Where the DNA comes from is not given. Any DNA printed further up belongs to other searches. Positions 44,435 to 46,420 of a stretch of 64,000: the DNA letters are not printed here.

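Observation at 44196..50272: c-di-GMP-linked exopolysaccharide module: genes for a PEGA protein and a processive GT2 synthase, with a divergent PAS-GGDEF(degenerate)-EAL sensor gene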

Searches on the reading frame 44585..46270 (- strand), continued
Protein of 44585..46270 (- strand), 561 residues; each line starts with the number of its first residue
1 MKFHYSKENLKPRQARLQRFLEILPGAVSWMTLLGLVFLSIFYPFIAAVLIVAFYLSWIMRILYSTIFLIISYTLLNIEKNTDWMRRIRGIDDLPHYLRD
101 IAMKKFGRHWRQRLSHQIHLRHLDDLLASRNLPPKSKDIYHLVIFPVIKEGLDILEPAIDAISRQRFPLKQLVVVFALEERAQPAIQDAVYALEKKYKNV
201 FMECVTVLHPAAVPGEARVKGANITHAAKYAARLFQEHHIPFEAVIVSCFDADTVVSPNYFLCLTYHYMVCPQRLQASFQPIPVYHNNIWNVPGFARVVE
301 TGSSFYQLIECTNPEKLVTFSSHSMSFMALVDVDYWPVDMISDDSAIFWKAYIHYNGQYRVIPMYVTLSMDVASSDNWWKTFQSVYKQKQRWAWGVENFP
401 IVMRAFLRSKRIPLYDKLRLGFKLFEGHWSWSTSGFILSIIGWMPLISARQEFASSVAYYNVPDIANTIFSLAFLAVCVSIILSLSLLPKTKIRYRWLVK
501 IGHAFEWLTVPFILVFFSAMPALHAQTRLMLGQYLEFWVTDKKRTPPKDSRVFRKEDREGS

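Call 47: find_homologous_proteins(query=P0221)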
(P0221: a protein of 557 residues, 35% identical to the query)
Query P0221 (557 aa): 1074 proteins with E <= 0.001 among 8000 candidates; the best 120 are listed.
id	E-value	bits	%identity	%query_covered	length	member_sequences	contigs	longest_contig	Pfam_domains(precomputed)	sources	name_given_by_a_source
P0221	0.0e+0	1275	100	100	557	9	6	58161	PF13632.13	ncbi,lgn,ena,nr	ncbi:MAG: hypothetical protein JNK33_04940 [Candidatus Doudnabacteria bacterium]|nr:hypothetical pro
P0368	8.8e-292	987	76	98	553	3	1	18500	PF13632.13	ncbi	-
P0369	1.4e-291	986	76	99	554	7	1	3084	PF13632.13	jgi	jgi:cellulose synthase/poly-beta-1,6-N-acetylglucosamine synthase-like glycosyltransferase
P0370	4.4e-285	965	74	100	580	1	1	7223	PF13632.13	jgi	jgi:cellulose synthase/poly-beta-1,6-N-acetylglucosamine synthase-like glycosyltransferase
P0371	6.4e-285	964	74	100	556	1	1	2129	PF13632.13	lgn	-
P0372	2.8e-284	962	75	99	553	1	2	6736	PF13632.13,PF13641.13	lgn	-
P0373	2.3e-283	959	75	99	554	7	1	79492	PF13632.13,PF13641.13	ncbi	-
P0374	1.8e-278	943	74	98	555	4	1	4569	PF13632.13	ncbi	-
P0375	3.4e-278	942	72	99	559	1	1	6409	PF13632.13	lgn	-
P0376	4.2e-276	935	74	99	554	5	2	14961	PF13632.13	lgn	-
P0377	3.4e-274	929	73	99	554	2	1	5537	PF13632.13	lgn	-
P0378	3.3e-271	919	69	100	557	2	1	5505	PF13632.13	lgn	-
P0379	5.9e-267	905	71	99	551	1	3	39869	PF13632.13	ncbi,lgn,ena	-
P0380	2.8e-265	900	68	100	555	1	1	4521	-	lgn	-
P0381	5.4e-265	899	68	99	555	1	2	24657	PF13632.13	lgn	-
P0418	3.3e-257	873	69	98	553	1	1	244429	-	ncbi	-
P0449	4.7e-255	866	66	98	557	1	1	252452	PF13632.13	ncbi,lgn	-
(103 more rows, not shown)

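Call 48: find_encoding_contigs(protein=P0221, flank=6000, max_places=2)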
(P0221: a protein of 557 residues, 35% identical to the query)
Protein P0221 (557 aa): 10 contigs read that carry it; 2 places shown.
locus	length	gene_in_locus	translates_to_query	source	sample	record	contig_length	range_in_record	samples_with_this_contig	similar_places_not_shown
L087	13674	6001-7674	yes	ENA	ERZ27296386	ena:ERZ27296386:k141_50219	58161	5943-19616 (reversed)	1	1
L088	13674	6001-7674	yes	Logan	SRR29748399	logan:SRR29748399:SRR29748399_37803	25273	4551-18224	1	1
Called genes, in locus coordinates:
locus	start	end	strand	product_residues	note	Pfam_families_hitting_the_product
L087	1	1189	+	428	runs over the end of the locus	PF00150:Cellulase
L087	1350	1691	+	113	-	-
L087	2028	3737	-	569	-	PF13231:PMT_2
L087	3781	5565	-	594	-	-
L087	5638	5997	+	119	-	-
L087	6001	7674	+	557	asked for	PF13632:Glyco_trans_2_3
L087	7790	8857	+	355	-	PF00953:Glycos_transf_4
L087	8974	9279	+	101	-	PF00829:Ribosomal_L21p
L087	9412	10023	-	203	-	PF21176:RecR_HhH, PF02132:RecR_ZnF (faint), PF01751:Toprim, PF13662:Toprim_4, PF21175:RecR_C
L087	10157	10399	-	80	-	PF05635:23S_rRNA_IVP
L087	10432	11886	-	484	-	PF00772:DnaB, PF03796:DnaB_C, PF13481:AAA_25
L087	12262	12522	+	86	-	-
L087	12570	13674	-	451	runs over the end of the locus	PF01406:tRNA-synt_1e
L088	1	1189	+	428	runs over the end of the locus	PF00150:Cellulase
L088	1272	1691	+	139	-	-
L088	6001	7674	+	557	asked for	PF13632:Glyco_trans_2_3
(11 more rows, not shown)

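Call 49: find_encoding_contigs(protein=P0449, flank=6000, max_places=2)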
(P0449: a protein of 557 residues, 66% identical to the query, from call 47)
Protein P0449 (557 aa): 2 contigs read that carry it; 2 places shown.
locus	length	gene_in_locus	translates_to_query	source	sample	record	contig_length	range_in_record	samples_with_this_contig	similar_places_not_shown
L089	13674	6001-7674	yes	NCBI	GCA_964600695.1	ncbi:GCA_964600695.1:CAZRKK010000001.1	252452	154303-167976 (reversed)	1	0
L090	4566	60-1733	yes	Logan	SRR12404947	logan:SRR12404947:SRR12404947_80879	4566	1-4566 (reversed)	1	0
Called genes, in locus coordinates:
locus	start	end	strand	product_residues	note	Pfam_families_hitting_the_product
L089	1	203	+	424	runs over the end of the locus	PF08245:Mur_ligase_M, PF02875:Mur_ligase_C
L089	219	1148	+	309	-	PF01820:Dala_Dala_lig_N, PF07478:Dala_Dala_lig_C, PF02655:ATP-grasp_3 (weak)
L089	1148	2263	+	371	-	-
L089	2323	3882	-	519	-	PF02366:PMT (weak), PF13231:PMT_2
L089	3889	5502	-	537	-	-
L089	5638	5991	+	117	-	-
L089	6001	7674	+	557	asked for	PF13632:Glyco_trans_2_3 (weak)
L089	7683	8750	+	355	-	PF00953:Glycos_transf_4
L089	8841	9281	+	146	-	-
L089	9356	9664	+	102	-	PF00829:Ribosomal_L21p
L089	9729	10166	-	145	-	PF05523:FdtA, PF07883:Cupin_2 (weak)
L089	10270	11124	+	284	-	-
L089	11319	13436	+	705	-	PF01073:3Beta_HSD, PF01370:Epimerase, PF02719:Polysacc_synt_2, PF04321:RmlD_sub_bind, PF07993:NAD_binding_4, PF16363:GDP_Man_Dehyd, PF01370:Epimerase, PF04321:RmlD_sub_bind, +6 more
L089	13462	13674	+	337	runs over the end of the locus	PF00535:Glycos_transf_2, PF13641:Glyco_tranf_2_3, PF13632:Glyco_trans_2_3 (faint)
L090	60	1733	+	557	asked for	PF13632:Glyco_trans_2_3 (weak)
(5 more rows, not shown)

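Call 50: find_encoding_contigs(protein=P0418, flank=6000, max_places=2)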
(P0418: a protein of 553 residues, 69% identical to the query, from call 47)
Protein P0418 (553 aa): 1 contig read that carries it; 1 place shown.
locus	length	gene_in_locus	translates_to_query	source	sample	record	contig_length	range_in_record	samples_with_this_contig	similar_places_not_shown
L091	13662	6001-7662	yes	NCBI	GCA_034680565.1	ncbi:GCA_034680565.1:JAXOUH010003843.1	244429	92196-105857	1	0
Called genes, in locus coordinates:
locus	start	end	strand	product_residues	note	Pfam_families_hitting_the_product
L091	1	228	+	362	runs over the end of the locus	-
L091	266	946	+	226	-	PF00696:AA_kinase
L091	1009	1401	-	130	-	-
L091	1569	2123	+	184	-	-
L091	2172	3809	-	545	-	PF13231:PMT_2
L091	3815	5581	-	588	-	-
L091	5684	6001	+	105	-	-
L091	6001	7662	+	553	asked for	-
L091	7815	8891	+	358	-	PF00953:Glycos_transf_4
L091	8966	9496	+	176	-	-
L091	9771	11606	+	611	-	PF00005:ABC_tran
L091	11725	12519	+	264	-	-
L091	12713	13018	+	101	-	PF00829:Ribosomal_L21p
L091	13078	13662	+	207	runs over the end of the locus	PF13328:HD_4 (faint)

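Call 60: search_solved_structures(query=A5, max_evalue=1, show_alignments=1)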
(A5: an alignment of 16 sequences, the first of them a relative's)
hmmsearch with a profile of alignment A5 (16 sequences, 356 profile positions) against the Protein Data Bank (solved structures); distinct sequences matched with E-value up to 1: 124 (the best 60 are shown).
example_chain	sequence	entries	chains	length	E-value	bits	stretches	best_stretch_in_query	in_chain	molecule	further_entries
8ibr_A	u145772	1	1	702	8.4e-08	34.3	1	41-161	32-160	Beta-galactosidase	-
8ibt_A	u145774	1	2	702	8.4e-08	34.3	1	41-161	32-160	Beta-galactosidase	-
4ucf_A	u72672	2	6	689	2.9e-07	32.6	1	42-161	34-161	BETA-GALACTOSIDASE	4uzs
8ibs_A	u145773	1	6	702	4.8e-07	31.8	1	41-160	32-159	Beta-galactosidase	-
6lvw_A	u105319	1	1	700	7.8e-07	31.1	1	39-161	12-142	Beta-galactosidase Bga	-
3u7v_A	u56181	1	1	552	2.4e-06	29.5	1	45-117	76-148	Beta-galactosidase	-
6fhe_A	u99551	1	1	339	8.3e-06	27.8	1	67-193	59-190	Synthetic construct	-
4uni_A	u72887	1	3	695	8.7e-06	27.7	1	50-161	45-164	BETA-GALACTOSIDASE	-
4uoq_A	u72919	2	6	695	8.8e-06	27.7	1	50-161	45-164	BETA-GALACTOSIDASE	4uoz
4d1i_A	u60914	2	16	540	1.4e-05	27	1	44-117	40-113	BETA-GALACTOSIDASE, PUTATIVE, BGL35A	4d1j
5jaw_A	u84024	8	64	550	1.5e-05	26.9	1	44-117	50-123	Beta-galactosidase, putative, bgl35A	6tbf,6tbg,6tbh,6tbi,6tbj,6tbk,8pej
3tts_A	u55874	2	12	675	3.2e-05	25.8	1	31-161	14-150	Beta-galactosidase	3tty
9ta3_A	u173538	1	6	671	6.7e-05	24.8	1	40-161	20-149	Beta-galactosidase LacZ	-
3niy_A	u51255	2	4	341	9.4e-05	24.3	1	23-192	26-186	Endo-1,4-beta-xylanase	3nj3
1hiz_A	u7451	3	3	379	0.00021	23.2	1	67-168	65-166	ENDO-1,4-BETA-XYLANASE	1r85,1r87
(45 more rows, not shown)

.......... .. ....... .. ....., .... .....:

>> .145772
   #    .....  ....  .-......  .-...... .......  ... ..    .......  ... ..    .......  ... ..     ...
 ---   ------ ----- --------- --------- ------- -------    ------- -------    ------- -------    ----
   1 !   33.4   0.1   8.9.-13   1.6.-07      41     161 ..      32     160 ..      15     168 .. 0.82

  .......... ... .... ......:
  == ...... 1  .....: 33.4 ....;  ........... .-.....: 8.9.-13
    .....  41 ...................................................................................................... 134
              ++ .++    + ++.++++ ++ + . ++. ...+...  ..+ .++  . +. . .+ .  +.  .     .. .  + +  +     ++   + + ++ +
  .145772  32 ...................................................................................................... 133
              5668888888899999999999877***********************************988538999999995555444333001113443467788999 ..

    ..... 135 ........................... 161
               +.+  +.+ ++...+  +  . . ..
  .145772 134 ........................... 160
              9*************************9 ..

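Call 61: search_protein_families(library=pfam, alignment_id=A5, max_evalue=0.01)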
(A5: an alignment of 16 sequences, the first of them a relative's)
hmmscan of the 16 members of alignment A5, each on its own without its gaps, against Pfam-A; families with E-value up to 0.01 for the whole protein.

A. member 1, L003:4787-5896:+ (370 aa): 3 families
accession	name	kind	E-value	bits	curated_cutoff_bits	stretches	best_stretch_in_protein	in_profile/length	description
PF02449.21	Glyco_hydro_42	-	6.6e-10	39.3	21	1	47-187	2-147/376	Beta-galactosidase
PF00331.26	Glyco_hydro_10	-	9.7e-06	25.5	22.1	1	62-183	27-134/311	Glycosyl hydrolase family 10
PF00150.24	Cellulase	-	0.00032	20.7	23.5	1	59-218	23-170/272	Cellulase (glycosyl hydrolase family 5)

B. families by the number of members that match (of 16 scanned): 5 families
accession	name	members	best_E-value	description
PF02449.21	Glyco_hydro_42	16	3.8e-15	Beta-galactosidase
PF00331.26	Glyco_hydro_10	14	5.6e-09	Glycosyl hydrolase family 10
PF00150.24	Cellulase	9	4.2e-08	Cellulase (glycosyl hydrolase family 5)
PF02836.23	Glyco_hydro_2_C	2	0.0021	Glycosyl hydrolases family 2, TIM barrel domain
PF03129.25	HGTP_anticodon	1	0.0092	Anticodon binding domain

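Call 76: search_protein_families(library=pfam, alignment_id=A3, max_evalue=0.01)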
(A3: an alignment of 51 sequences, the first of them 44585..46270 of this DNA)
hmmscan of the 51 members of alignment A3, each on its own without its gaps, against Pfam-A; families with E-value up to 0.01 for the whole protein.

A. member 1, window:44585-46270:- (561 aa): 1 family
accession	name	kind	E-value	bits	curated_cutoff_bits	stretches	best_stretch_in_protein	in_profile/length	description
PF13632.12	Glyco_trans_2_3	-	1e-07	32.4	27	1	247-470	2-183/198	Glycosyl transferase family group 2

B. families by the number of members that match (of 51 scanned): 5 families
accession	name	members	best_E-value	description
PF13632.12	Glyco_trans_2_3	34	3.8e-10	Glycosyl transferase family group 2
PF13641.12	Glyco_tranf_2_3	10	1.9e-05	Glycosyltransferase like family 2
PF00535.33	Glycos_transf_2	5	5.5e-07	Glycosyl transferase family 2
PF03142.21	Chitin_synth_2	2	0.0026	Chitin synthase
PF14576.11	SEO_N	1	0.0027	Sieve element occlusion N-terminus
